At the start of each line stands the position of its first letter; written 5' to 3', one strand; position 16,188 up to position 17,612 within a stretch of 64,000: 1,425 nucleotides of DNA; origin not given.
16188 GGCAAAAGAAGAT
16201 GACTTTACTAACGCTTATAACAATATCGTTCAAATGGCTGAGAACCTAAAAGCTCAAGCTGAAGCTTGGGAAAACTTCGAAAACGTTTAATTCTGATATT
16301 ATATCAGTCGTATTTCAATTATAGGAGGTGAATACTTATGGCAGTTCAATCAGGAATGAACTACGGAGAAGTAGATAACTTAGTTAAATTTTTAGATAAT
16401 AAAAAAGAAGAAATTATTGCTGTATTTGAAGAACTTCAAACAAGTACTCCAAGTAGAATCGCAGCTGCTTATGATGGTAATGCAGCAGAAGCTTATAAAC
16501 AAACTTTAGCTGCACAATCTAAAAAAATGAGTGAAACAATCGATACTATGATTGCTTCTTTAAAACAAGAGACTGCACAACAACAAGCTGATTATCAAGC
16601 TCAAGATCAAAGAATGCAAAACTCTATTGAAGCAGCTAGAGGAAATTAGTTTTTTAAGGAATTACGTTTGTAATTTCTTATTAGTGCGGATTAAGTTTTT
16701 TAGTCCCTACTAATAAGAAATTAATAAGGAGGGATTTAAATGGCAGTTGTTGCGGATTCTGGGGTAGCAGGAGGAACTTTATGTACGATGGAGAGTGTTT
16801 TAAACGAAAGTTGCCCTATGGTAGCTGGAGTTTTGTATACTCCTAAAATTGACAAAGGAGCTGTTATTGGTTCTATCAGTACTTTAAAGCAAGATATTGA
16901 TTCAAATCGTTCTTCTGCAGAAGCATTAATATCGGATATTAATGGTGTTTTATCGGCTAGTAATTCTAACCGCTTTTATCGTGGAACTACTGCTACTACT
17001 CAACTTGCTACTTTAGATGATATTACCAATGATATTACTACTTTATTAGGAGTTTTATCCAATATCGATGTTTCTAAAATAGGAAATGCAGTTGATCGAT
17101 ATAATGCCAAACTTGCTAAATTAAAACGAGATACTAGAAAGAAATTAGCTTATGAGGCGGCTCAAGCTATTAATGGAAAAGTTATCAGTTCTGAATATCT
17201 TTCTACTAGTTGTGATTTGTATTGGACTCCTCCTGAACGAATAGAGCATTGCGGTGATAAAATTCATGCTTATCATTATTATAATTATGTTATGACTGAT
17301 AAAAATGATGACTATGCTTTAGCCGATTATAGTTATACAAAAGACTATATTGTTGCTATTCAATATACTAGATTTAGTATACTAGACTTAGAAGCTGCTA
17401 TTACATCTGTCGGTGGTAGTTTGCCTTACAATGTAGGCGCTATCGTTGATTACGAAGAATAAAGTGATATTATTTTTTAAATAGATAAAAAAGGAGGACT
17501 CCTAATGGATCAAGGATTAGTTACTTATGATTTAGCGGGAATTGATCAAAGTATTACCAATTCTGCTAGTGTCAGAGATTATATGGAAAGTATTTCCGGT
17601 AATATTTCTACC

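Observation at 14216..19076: WXG100 gene pair sandwiched between two paralogous copies of an uncharacterised two-gene module, with no type VII machinery in sight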

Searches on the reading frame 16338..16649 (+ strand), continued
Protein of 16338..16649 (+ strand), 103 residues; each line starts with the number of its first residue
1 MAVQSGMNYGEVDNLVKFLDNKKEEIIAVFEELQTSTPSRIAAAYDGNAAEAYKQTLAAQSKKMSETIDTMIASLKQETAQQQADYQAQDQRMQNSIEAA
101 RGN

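Call 110: find_encoding_contigs(protein=P0225, flank=10000, max_places=1)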
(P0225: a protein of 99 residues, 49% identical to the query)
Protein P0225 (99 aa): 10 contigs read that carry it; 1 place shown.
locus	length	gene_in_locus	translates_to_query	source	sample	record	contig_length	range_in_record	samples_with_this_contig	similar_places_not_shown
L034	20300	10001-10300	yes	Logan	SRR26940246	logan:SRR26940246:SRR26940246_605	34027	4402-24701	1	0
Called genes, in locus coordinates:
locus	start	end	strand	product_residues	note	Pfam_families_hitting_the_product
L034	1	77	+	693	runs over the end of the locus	PF03412:Peptidase_C39, PF00664:ABC_membrane, PF00005:ABC_tran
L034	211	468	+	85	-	-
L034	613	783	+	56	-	-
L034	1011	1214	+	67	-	PF01165:Ribosomal_S21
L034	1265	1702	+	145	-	PF09424:YqeY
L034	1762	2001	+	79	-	-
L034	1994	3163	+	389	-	PF06898:YqfD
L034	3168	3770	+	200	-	PF04892:VanZ-LLP1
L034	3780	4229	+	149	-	PF02130:YbeY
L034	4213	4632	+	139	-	PF01219:DAGK_prokar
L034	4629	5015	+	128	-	PF00383:dCMP_cyt_deam_1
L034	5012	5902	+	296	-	PF00009:GTP_EFTU, PF00071:Ras (faint), PF00350:Dynamin_N (faint), PF01926:MMR_HSR1, PF02421:FeoB_N, PF03193:RsgA_GTPase (faint), PF04548:AIG1, PF07650:KH_2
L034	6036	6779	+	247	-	PF11967:RecO_N, PF02565:RecO_C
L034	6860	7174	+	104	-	PF00367:PTS_EIIB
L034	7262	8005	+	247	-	PF00512:HisKA, PF02518:HATPase_c, PF13589:HATPase_c_3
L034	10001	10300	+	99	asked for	PF06013:WXG100 (weak)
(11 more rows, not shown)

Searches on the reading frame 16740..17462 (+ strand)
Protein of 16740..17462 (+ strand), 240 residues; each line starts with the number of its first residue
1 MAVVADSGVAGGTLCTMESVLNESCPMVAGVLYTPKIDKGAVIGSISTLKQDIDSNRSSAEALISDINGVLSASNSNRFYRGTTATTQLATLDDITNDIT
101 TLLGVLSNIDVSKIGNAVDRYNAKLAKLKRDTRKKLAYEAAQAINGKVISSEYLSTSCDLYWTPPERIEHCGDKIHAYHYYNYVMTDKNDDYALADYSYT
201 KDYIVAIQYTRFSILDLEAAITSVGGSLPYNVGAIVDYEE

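Call 3: search_protein_families(library=pfam, proteins=[window:16740-17462:+], max_evalue=1)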
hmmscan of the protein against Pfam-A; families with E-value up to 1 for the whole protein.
window:16740-17462:+ (240 aa): 0 families

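Call 4: search_protein_families(library=ncbifam, proteins=[window:16740-17462:+], max_evalue=1)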
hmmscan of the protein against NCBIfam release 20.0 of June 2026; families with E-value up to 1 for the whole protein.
window:16740-17462:+ (240 aa): 0 families

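Call 10: find_encoding_contigs(protein=window:16740-17462:+, flank=10000, max_places=6)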
Protein window:16740-17462:+ (240 aa): 12 contigs read that carry it; 6 places shown.
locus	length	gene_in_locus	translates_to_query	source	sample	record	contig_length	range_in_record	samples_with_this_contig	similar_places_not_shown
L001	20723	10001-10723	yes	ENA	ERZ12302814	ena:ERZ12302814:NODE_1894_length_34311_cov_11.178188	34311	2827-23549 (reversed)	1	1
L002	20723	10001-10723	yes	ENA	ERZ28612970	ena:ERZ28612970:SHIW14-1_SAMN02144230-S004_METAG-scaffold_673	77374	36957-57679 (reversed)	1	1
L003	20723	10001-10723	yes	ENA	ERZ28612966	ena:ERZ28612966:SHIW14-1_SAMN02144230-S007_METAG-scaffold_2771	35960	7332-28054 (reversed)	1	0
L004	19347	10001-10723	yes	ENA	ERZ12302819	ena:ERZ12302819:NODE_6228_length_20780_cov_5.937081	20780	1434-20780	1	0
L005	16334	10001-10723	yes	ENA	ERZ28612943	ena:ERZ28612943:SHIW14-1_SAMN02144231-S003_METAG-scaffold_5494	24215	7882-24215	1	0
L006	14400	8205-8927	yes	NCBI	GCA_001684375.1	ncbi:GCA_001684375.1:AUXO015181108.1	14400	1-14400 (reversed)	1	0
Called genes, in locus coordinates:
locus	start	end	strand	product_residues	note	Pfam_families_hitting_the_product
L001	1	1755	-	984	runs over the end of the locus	PF02463:SMC_N, PF13304:AAA_21 (weak), PF13555:AAA_29 (weak), PF06470:SMC_hinge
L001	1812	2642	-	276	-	PF01522:Polysacc_deac_1 (weak)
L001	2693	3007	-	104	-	-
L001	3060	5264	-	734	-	PF01138:RNase_PH, PF03725:RNase_PH_C, PF03726:PNPase, PF01138:RNase_PH, PF03725:RNase_PH_C (weak), PF00575:S1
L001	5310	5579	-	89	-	PF00312:Ribosomal_S15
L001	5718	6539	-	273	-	-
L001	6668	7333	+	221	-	PF02517:Rce1-like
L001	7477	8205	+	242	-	-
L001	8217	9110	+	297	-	-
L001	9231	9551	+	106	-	-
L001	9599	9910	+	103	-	-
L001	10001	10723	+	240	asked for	-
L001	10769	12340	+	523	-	-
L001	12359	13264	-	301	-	PF11899:DUF3419 (weak)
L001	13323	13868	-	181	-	-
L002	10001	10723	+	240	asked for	-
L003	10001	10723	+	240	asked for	-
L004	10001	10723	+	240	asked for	-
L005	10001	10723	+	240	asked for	-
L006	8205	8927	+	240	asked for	-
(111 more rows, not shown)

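Call 11: find_homologous_proteins(query=window:16740-17462:+, max_evalue=0.001)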
Query window:16740-17462:+ (240 aa): 2 proteins with E <= 0.001 among 394 candidates.
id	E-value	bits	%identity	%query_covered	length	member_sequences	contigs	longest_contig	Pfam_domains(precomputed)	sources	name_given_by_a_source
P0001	1.2e-147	508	98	100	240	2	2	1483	-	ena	-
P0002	1.2e-36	145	39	94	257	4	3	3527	-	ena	-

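Call 17: search_protein_representatives(alignment_id=A1)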
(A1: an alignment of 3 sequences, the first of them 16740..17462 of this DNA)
Query: 3 sequences, 248 profile positions. Proteins with E-value up to 0.001 (for the whole library): 79; up to 1e-10: 58; up to 1e-30: 7. The best 79 are listed.
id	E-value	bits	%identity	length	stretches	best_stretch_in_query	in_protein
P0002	2.5e-120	417.0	-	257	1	1-247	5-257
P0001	5.3e-114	396.3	-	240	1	1-248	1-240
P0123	7.0e-63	228.8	-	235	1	12-247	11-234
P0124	1.1e-55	205.2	-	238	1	7-247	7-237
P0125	2.4e-41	158.3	-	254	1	11-247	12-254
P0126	8.0e-35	136.9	-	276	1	11-243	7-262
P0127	3.8e-34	134.7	-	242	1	13-247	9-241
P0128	3.3e-30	121.8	-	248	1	12-246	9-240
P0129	6.3e-28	114.3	-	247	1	9-245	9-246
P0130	2.0e-26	109.4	-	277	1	8-245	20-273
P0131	1.0e-24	103.8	-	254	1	9-245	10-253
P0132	1.1e-24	103.7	-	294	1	11-221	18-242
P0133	4.5e-23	98.4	-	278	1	7-246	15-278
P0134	1.3e-22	96.9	-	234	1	14-247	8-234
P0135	1.9e-22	96.4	-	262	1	7-242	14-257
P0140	5.1e-20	88.5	-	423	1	5-244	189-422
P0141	7.6e-20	87.9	-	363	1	12-245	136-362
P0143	1.8e-19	86.7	-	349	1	7-247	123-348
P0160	8.4e-16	74.6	-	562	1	54-167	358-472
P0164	1.9e-14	70.2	-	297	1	45-247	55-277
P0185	7.4e-08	48.6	-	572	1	4-245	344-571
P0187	1.8e-07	47.4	-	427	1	13-247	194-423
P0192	2.9e-06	43.4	-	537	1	26-245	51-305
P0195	8.8e-05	38.5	-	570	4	39-115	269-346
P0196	1.9e-04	37.4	-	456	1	11-158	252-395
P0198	7.9e-04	35.4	-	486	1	29-194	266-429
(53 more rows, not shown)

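Call 26: search_solved_structures(query=A3, max_evalue=10)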
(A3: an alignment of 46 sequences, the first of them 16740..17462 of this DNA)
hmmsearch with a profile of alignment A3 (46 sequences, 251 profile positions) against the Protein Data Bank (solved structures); distinct sequences matched with E-value up to 10: 2.
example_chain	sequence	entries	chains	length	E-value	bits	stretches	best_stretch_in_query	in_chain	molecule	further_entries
2fic_A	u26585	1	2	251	0.065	16.1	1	65-187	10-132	Myc box-dependent-interacting protein 1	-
8qox_B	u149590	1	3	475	6.7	9.5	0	35-107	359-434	Conserved membrane protein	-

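Call 36: predict_structure(alignment_id=A3)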
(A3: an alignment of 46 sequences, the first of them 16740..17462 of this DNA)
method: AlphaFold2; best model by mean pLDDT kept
length: 240 residues; sequences in the alignment: 46
mean_pLDDT: 85.6   pTM: 0.76
mean pLDDT of the five models: 85.6, 84.8, 83.0, 82.9, 82.3
residues with pLDDT >= 90: 147; 70-90: 51; 50-70: 32; < 50: 10
segments of 3 or more residues with pLDDT < 50: 1-8
pLDDT, mean of each block of 10 residues (from residue 1): 46 81 96 94 96 95 93 86 91 94 95 97 96 96 93 81 64 61 72 77 88 92 94 78
secondary structure, 60 per line:
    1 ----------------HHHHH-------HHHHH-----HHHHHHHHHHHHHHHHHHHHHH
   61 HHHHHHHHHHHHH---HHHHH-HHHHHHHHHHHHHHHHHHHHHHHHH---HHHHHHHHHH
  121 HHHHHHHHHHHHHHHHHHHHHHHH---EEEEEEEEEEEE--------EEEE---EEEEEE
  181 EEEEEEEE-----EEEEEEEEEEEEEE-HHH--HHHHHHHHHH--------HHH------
elements in order: H17-21 H29-33 H39-73 H77-81 H83-107 H111-144 E148-159 E168-171 E175-188 E194-207 H214-223

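Call 42: fold_search(model_id=the predicted structure, library=pdb)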
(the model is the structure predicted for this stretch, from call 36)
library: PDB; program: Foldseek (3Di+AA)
matches with E <= 10: 384; with E <= 0.001: 0
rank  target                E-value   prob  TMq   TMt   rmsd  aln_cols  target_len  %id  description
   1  7onj_A                1.4e-01  0.16  0.18  0.17  27.4       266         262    9  Mechanosensitive channel MscS solubilized with LMNG in open conformation (released 2021-09-01)
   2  7onl_A                1.4e-01  0.18  0.19  0.18  25.8       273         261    9  Mechanosensitive channel MscS solubilized with DDM in closed conformation (released 2021-09-01)
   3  6pwo_A                1.5e-01  0.08  0.13  0.12  26.9       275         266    9  MscS DDM (released 2020-01-08)
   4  5nik_D                1.8e-01  0.20  0.17  0.14  16.6       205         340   10  Structure of the MacAB-TolC ABC-type tripartite multidrug efflux pump (released 2017-05-24)
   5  5aji_B                1.8e-01  0.15  0.19  0.18  27.3       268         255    9  MscS D67R1 high resolution (released 2015-07-08)
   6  6qpq_A                2.0e-01  0.25  0.23  0.14  22.2       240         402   11  The structure of the cohesin head module elucidates the mechanism of ring opening (released 2020-02-05)
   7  3fpp_B                2.0e-01  0.20  0.18  0.16  15.8       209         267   10  Crystal structure of E.coli MacA (released 2009-04-28)
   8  5aji_G                2.2e-01  0.14  0.19  0.18  27.3       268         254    9  MscS D67R1 high resolution (released 2015-07-08)
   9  5aji_F                2.2e-01  0.14  0.19  0.18  27.3       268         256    9  MscS D67R1 high resolution (released 2015-07-08)
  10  5aji_D                2.5e-01  0.13  0.18  0.17  27.1       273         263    8  MscS D67R1 high resolution (released 2015-07-08)
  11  5vky_B                2.8e-01  0.28  0.16  0.29  18.2        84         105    8  Yeast Tda2 (YER071C) - a dynein light chain family member that works independently of the dynein motor complex and mic (released 2017-07-12)
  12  5aji_A                2.8e-01  0.12  0.18  0.17  27.0       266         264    9  MscS D67R1 high resolution (released 2015-07-08)
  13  5dac_B                3.0e-01  0.33  0.29  0.18  24.9       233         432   12  ATP-gamma-S bound Rad50 from Chaetomium thermophilum in complex with DNA (released 2016-03-02)
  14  5aji_E                3.8e-01  0.11  0.18  0.17  27.0       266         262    9  MscS D67R1 high resolution (released 2015-07-08)
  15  6qpq_C                4.1e-01  0.09  0.17  0.12  23.2       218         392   11  The structure of the cohesin head module elucidates the mechanism of ring opening (released 2020-02-05)
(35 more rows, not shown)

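Call 43: find_encoding_contigs(protein=P0164, flank=10000, max_places=3)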
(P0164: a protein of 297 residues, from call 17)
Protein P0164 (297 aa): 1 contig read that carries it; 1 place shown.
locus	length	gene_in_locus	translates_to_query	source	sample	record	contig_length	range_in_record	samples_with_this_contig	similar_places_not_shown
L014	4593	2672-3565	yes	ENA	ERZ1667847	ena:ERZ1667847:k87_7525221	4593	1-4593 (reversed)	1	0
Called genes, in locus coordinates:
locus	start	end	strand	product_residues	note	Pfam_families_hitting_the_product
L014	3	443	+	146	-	?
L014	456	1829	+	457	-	PF14691:Fer4_20, PF01262:AlaDh_PNT_C (faint), PF01946:Thi4 (faint), PF01266:DAO (faint), PF07992:Pyr_redox_2, PF13450:NAD_binding_8, PF13738:Pyr_redox_3, PF00070:Pyr_redox (weak), +1 more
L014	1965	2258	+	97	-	-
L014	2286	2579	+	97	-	-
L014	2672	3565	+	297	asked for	-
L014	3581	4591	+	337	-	?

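Call 44: find_encoding_contigs(protein=P0185, flank=10000, max_places=3)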
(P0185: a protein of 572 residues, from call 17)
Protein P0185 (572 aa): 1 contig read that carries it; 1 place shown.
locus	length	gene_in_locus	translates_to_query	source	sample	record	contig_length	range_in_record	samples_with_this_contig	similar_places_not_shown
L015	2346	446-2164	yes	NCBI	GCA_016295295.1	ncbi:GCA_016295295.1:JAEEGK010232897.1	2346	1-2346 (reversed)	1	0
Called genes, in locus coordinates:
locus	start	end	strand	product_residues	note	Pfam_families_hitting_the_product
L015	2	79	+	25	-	?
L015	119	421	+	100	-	PF06013:WXG100 (weak), PF06746:DUF1216 (weak)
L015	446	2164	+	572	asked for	-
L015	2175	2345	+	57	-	?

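Call 94: search_protein_families(library=phrogs, proteins=[window:16740-17462:+], max_evalue=0.01)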
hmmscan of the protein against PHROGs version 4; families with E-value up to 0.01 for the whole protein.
window:16740-17462:+ (240 aa): 0 families

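Call 95: search_protein_families(library=padloc, proteins=[window:16740-17462:+], max_evalue=0.01)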
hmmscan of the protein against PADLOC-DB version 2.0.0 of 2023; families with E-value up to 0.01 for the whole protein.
window:16740-17462:+ (240 aa): 0 families

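Call 101: search_protein_families(library=pfam, proteins=[P0140, P0141, P0143, P0160, P0185, P0187, P0192, P0195, P0196, P0198], max_evalue=0.01)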
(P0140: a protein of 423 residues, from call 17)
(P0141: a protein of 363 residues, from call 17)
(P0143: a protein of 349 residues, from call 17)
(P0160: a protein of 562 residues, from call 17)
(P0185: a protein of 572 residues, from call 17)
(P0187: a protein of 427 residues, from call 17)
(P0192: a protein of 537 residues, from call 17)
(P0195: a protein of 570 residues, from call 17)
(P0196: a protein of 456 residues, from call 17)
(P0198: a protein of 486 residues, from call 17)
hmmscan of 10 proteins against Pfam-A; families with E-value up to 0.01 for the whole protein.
P0140 (423 aa): 0 families

P0141 (363 aa): 0 families

P0143 (349 aa): 0 families

P0160 (562 aa): 1 family
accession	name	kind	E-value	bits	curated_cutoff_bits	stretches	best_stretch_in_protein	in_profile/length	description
PF09177.16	STX6_10_61_N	-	0.00043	21.2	29.4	1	352-448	7-97/99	Syntaxin 6/10/61, N-terminal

P0185 (572 aa): 0 families

P0187 (427 aa): 0 families

P0192 (537 aa): 0 families

P0195 (570 aa): 11 families
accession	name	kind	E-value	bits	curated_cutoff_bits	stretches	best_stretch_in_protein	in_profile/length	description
PF07011.16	Elf4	-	9.6e-14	51.5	27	0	379-425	10-57/83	Early Flowering 4 domain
PF05008.21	V-SNARE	-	8.3e-06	26.6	25.9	0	416-497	3-81/92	Vesicle transport v-SNARE protein N-terminus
PF20285.3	CTD9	-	2.5e-05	25.2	27.9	0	294-344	41-91/113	C-terminal domain 9 of the ABC-three component (ABC-3C) systems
PF12205.13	GIT1_C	-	0.00015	22.4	25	0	384-411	6-33/110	G protein-coupled receptor kinase-interacting protein 1 C term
PF04014.23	MazE_antitoxin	-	0.00028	21.2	24.7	0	400-415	4-19/48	Antidote-toxin recognition MazE, bacterial antitoxin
PF06103.16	DUF948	-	0.00038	21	37.2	0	363-402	26-65/89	Bacterial protein of unknown function (DUF948)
PF19503.4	DUF6037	-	0.0016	18.9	28.8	0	393-415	94-116/200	Family of unknown function (DUF6037)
PF04513.17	Baculo_PEP_C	-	0.0017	18.9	38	0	140-241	11-109/140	Baculovirus polyhedron envelope protein, PEP, C terminus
PF16763.10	Spidroin_N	-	0.0033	17.9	27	0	283-368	21-111/125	Major ampullate spidroin 1, spider silk protein 1, N-term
PF10280.14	Med11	-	0.0083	17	26.9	0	357-405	17-65/120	Mediator complex protein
PF04108.17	ATG17_like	-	0.0087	16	43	0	273-453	120-290/355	Autophagy protein ATG17-like domain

P0196 (456 aa): 1 family
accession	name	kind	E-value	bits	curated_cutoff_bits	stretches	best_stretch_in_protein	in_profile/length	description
PF12010.13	DUF3502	-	0.0011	19.8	24.4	1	318-360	7-48/69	Domain of unknown function (DUF3502)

P0198 (486 aa): 0 families

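Call 106: fold_search(model_id=the predicted structure, library=viral)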
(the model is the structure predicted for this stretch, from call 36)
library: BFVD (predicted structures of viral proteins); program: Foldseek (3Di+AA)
matches with E <= 10: 610; with E <= 0.001: 0
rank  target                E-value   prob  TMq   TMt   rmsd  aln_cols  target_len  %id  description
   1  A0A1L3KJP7            5.8e-02  0.33  0.20  0.22  26.3       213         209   12  (no name in the UniProt tables at hand)
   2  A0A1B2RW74            7.4e-02  0.11  0.13  0.07  16.4       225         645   10  VP2 [Sparus aurata polyomavirus 1]
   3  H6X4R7                1.0e-01  0.41  0.11  0.33   7.7        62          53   16  Uncharacterized protein [Klebsiella phage vB_KleM_RaK2]
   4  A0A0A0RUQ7            1.1e-01  0.28  0.22  0.08  12.7       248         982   13  Tail spike protein [Bacillus phage Mater]
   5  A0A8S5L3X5            1.2e-01  0.09  0.15  0.07  26.4       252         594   12  Maturation protein [ssRNA phage SRR5466725_21]
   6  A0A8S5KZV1            1.3e-01  0.09  0.13  0.08  23.8       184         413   15  Maturation protein [ssRNA phage SRR5467091_9]
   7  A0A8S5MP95            1.4e-01  0.13  0.17  0.15  26.7       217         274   11  Terminase small subunit [Siphoviridae sp. ctu7G16]
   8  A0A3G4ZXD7            1.5e-01  0.15  0.20  0.07  26.3       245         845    8  Uncharacterized protein [Faunusvirus sp.]
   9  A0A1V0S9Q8            1.7e-01  0.20  0.21  0.10  16.5       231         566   10  AAA family ATPase [Catovirus CTV1]
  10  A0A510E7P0            1.8e-01  0.35  0.25  0.06  14.0       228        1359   11  (no name in the UniProt tables at hand)
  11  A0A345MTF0            2.2e-01  0.14  0.19  0.21  24.7       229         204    7  (no name in the UniProt tables at hand)
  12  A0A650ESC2            3.2e-01  0.07  0.12  0.14  27.9       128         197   14  Uncharacterized protein [Lactococcus phage CHPC1170]
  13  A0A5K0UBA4            3.2e-01  0.06  0.08  0.04  22.6       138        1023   10  Vesicle-fusing ATPase-like [Yasminevirus sp. GU-2018]
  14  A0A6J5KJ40            3.3e-01  0.09  0.14  0.16  13.8       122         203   14  Uncharacterized protein [uncultured Caudovirales phage]
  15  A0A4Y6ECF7            3.6e-01  0.38  0.30  0.33  20.2       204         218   14  Uncharacterized protein [Vibrio phage Pontus]
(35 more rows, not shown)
